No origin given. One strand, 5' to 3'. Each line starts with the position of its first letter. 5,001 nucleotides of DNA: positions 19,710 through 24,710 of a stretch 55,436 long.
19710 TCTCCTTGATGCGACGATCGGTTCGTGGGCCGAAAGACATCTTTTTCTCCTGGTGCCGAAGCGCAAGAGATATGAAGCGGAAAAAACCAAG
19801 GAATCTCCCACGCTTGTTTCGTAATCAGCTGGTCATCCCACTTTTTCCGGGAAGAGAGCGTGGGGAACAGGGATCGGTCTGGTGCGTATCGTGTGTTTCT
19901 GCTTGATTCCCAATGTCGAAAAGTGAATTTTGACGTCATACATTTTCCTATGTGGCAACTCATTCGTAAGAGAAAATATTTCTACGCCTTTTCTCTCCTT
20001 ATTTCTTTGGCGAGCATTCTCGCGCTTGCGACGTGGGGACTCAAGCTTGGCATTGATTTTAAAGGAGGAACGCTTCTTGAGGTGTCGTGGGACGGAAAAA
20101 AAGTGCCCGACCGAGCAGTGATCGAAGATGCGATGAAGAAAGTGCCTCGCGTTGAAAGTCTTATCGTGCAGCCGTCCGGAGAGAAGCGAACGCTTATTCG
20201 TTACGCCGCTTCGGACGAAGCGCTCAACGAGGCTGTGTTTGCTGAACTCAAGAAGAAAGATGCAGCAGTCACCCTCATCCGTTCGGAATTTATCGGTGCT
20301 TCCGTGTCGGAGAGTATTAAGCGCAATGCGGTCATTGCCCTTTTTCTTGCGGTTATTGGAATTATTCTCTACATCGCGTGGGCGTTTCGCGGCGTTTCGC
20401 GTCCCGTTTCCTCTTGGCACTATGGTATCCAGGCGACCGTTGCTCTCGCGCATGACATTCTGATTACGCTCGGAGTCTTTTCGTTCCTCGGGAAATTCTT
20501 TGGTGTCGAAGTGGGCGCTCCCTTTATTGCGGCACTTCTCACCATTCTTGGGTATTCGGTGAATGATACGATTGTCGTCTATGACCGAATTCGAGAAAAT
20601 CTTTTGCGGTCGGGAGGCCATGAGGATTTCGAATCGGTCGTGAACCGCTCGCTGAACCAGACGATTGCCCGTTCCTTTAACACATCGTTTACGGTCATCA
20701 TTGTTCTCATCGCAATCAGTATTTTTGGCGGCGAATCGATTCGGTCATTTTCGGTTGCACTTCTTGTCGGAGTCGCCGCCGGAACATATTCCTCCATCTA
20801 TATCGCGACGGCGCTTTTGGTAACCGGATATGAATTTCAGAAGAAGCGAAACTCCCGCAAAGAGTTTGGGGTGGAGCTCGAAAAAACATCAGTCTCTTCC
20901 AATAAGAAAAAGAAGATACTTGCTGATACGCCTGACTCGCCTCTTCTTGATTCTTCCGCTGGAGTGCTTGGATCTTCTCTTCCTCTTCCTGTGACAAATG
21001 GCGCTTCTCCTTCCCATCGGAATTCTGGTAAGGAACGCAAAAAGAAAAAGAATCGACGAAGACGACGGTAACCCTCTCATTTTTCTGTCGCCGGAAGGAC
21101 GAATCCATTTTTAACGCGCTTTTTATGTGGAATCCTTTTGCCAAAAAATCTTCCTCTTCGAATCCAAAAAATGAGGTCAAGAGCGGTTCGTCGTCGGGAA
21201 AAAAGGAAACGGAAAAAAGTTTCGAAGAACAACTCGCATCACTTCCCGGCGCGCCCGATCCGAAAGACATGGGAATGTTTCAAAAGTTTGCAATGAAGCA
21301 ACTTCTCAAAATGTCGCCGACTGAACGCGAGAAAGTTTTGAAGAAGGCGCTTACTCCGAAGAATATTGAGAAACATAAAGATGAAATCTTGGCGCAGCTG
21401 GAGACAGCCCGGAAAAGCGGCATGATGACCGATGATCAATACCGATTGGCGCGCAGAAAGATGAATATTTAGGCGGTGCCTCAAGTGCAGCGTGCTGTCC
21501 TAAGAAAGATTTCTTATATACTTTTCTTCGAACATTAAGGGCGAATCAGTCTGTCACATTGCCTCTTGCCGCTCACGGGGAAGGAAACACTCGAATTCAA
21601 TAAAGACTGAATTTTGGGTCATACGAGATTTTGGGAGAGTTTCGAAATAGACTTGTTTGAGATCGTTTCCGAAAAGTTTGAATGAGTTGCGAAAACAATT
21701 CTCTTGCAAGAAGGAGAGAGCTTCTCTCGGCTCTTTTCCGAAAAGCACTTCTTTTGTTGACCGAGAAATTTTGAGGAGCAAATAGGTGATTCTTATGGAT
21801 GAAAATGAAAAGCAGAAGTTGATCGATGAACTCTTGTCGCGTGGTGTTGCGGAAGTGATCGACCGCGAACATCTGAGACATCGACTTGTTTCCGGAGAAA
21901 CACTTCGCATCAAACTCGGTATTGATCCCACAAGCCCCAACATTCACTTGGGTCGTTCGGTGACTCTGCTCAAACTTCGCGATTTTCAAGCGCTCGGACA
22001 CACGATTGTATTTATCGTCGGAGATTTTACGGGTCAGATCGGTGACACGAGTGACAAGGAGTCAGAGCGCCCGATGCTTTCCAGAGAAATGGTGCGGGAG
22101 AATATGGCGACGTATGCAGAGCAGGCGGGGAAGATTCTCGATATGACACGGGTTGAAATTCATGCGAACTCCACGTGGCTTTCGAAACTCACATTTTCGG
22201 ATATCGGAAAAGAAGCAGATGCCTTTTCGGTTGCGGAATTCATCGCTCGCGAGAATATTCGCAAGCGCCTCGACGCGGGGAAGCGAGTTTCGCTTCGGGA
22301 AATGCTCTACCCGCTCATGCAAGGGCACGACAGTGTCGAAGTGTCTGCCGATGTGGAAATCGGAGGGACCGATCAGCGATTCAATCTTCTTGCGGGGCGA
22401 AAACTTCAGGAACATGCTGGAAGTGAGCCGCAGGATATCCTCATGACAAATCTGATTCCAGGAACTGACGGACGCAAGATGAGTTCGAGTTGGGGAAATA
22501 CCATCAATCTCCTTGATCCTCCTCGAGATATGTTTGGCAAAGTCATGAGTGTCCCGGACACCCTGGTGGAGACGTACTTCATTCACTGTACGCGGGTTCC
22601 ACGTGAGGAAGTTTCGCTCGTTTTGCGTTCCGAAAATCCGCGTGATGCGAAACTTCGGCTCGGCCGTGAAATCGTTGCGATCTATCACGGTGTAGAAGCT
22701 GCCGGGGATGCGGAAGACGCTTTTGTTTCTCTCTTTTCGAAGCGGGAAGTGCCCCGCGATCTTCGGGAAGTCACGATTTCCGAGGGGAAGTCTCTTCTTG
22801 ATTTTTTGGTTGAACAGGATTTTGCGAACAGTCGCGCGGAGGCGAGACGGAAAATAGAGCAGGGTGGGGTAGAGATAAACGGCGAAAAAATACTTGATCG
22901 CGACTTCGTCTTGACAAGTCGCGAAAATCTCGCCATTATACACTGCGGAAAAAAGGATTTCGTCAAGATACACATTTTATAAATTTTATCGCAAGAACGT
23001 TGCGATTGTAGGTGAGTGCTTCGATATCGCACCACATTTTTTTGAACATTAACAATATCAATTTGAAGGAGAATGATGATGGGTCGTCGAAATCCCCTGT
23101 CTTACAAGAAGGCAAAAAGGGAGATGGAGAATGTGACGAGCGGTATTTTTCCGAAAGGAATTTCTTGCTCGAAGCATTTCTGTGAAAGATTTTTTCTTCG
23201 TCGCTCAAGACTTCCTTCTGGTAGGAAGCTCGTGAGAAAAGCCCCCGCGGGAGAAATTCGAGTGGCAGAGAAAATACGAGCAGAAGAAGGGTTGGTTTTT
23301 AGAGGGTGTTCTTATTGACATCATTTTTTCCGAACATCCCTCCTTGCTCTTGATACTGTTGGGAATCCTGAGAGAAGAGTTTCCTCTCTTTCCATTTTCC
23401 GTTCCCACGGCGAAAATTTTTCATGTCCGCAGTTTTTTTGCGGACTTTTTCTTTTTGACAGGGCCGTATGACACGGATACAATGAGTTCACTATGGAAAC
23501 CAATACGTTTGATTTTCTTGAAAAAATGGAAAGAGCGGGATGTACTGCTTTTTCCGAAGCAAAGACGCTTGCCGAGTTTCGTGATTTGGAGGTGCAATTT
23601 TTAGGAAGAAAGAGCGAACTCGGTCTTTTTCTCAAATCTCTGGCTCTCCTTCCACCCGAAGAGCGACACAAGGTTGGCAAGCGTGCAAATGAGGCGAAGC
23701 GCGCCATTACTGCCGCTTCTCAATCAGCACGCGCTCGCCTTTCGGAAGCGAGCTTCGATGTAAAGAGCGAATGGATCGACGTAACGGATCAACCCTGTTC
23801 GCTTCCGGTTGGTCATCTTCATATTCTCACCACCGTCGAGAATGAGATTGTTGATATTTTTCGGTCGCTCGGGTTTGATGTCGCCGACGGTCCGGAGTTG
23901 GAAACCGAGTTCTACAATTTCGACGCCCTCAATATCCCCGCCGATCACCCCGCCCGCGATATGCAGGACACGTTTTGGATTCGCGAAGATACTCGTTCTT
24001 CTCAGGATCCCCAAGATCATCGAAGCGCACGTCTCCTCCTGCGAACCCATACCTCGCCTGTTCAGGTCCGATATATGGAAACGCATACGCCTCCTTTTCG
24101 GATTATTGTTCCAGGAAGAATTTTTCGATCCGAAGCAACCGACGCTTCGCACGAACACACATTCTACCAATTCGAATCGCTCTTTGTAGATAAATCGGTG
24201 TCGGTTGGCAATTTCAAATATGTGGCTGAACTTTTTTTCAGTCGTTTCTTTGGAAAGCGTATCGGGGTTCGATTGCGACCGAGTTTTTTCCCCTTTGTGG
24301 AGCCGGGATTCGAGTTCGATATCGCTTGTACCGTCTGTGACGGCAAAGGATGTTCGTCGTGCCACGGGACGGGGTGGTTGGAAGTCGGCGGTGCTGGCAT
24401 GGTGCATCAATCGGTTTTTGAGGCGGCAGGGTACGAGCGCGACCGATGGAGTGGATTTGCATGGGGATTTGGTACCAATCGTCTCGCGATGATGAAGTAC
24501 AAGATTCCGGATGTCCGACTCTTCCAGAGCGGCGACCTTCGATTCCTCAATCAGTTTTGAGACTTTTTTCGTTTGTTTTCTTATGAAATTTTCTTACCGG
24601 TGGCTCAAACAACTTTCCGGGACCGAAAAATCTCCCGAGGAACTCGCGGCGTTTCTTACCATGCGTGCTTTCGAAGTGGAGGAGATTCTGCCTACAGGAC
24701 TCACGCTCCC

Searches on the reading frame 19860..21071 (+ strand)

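Call 11: search_protein_families(library=pfam, max_evalue=0.001, proteins=[window:19860-21071:+])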
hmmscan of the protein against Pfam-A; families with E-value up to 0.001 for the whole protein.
window:19860-21071:+ (403 aa): 2 families
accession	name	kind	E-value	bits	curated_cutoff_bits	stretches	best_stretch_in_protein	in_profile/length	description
PF02355.23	SecD_SecF_C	-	1.9e-55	187.6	20.5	1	129-322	5-185/189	Protein export membrane protein SecD/SecF, C-terminal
PF07549.19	Sec_GG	-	6.5e-06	26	20.3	1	56-75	3-22/28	SecD/SecF GG Motif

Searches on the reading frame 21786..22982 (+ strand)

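Call 11: search_protein_families(library=pfam, max_evalue=0.001, proteins=[window:21786-22982:+])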
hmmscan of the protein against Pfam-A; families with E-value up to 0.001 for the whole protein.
window:21786-22982:+ (398 aa): 3 families
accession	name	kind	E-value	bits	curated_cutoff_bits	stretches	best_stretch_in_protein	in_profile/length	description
PF00579.31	tRNA-synt_1b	-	2.1e-63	214.8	21.1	1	38-317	4-291/292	tRNA synthetases class I (W and Y)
PF22421.1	SYY_C-terminal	-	5.5e-12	45.8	27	1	325-393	8-81/83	Tyrosine--tRNA ligase SYY-like C-terminal domain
PF01479.30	S4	-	5.1e-07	29.8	22.8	1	337-374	3-40/48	S4 domain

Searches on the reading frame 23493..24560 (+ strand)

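Call 11: search_protein_families(library=pfam, max_evalue=0.001, proteins=[window:23493-24560:+])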
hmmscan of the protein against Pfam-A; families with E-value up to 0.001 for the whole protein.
window:23493-24560:+ (355 aa): 2 families
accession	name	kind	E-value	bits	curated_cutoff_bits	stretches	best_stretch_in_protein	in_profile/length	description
PF01409.25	tRNA-synt_2d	-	2.4e-91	306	19.8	1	95-355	2-246/246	tRNA synthetases class II core domain (F)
PF02912.23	Phe_tRNA-synt_N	-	7.3e-16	58.3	22.3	1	25-87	2-64/69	Aminoacyl tRNA synthetase class II, N-terminal domain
